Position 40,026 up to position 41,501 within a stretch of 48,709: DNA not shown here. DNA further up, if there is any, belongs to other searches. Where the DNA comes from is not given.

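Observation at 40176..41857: HTH-ImmA/IrrE metallopeptidase + DUF4411 (PIN-like) two-gene cassette inserted between pfkA and priA: candidate protease-gated toxin/defence module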

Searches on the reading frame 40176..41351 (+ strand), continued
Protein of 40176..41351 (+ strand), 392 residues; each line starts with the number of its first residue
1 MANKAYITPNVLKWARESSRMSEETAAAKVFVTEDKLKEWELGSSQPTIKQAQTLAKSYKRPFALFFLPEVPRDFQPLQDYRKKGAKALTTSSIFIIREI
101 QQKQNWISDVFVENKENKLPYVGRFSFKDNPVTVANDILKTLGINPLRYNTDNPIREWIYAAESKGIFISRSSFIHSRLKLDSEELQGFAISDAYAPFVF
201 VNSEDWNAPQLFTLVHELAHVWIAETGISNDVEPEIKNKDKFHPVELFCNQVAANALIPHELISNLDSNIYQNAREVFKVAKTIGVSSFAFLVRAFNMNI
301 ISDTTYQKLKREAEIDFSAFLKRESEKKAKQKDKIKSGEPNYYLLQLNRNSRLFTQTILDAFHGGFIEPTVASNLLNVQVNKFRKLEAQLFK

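Call 38: find_encoding_contigs(protein=P0122, flank=8000, max_places=4)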
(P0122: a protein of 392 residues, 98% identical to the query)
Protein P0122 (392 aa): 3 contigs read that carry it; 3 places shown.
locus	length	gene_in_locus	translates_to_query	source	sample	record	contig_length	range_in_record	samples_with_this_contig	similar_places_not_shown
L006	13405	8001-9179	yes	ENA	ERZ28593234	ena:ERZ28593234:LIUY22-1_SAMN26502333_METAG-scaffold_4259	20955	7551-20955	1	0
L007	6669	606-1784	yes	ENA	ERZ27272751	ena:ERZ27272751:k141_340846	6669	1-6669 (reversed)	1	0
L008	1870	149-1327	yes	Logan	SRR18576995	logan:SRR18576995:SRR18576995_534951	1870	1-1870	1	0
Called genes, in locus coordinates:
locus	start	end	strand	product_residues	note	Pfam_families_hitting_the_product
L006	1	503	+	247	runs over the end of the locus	PF00072:Response_reg, PF04397:LytTR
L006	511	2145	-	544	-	PF00072:Response_reg, PF00512:HisKA, PF02518:HATPase_c, PF00072:Response_reg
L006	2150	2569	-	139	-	PF00072:Response_reg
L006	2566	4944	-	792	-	PF00989:PAS, PF08447:PAS_3, PF13426:PAS_9, PF14598:PAS_11, PF08448:PAS_4, PF08447:PAS_3, PF00512:HisKA, PF02518:HATPase_c, +1 more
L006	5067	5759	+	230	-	PF02224:Cytidylate_kin, PF13189:Cytidylate_kin2 (faint)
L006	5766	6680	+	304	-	PF02401:LYTB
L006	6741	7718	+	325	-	PF00365:PFK, PF01513:NAD_kinase (weak)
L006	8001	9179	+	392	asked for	PF06114:Peptidase_M78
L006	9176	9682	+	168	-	PF01850:PIN (weak), PF14367:DUF4411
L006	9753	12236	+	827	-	PF17764:PriA_3primeBD, PF04851:ResIII, PF00270:DEAD, PF22590:Cas3-like_C_2 (faint), PF18319:Zn_ribbon_PriA, PF00271:Helicase_C, PF18074:PriA_C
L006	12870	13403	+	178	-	?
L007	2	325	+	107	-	?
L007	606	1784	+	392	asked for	PF06114:Peptidase_M78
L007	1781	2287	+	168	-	PF01850:PIN (weak), PF14367:DUF4411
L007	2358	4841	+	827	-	PF17764:PriA_3primeBD, PF04851:ResIII, PF00270:DEAD, PF22590:Cas3-like_C_2 (faint), PF18319:Zn_ribbon_PriA, PF00271:Helicase_C, PF18074:PriA_C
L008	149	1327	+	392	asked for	PF06114:Peptidase_M78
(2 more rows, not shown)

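Call 82: predict_structure(alignment_id=A8)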
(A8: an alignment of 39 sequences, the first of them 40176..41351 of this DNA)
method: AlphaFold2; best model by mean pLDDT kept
length: 392 residues; sequences in the alignment: 39
mean_pLDDT: 51.3   pTM: 0.32
mean pLDDT of the five models: 51.3, 49.4, 49.1, 48.3, 47.2
residues with pLDDT >= 90: 3; 70-90: 73; 50-70: 108; < 50: 208
segments of 3 or more residues with pLDDT < 50: 1-8, 64-87, 89-99, 122-129, 166-241, 243-253, 324-326, 331-392
pLDDT, mean of each block of 10 residues (from residue 1): 43 71 88 88 68 70 37 38 44 46 55 59 48 58 63 54 47 29 25 28 33 47 41 39 48 55 81 79 63 77 82 60 48 38 25 38 32 33 29 31
secondary structure, 60 per line:
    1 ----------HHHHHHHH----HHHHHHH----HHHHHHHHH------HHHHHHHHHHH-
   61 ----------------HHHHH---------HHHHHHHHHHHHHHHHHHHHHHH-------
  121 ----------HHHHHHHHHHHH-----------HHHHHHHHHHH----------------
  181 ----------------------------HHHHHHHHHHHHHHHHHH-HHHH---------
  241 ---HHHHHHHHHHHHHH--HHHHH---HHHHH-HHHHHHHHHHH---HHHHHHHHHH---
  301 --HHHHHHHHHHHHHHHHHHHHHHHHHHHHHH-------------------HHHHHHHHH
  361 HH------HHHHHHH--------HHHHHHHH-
elements in order: H11-18 H23-29 H34-42 H49-59 H77-81 H91-113 H131-142 H154-164 H209-226 H228-231 H244-257 H260-264 H268-272 H274-284 H288-297 H303-332 H352-362 H369-375 H384-391

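Call 84: search_solved_structures(query=A8, max_evalue=0.001)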
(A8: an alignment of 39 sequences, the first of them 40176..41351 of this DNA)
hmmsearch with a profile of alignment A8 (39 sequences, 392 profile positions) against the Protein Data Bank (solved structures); distinct sequences matched with E-value up to 0.001: 3.
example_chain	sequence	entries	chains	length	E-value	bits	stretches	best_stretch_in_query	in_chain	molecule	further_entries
9vzy_A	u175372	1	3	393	1.9e-35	126.1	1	9-387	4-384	HTH cro/C1-type domain-containing protein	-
3dte_A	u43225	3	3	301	9.7e-05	24.9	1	193-290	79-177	IrrE protein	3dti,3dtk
2mez_A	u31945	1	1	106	0.00082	21.9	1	10-57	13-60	Multiprotein Bridging Factor (MBP-like)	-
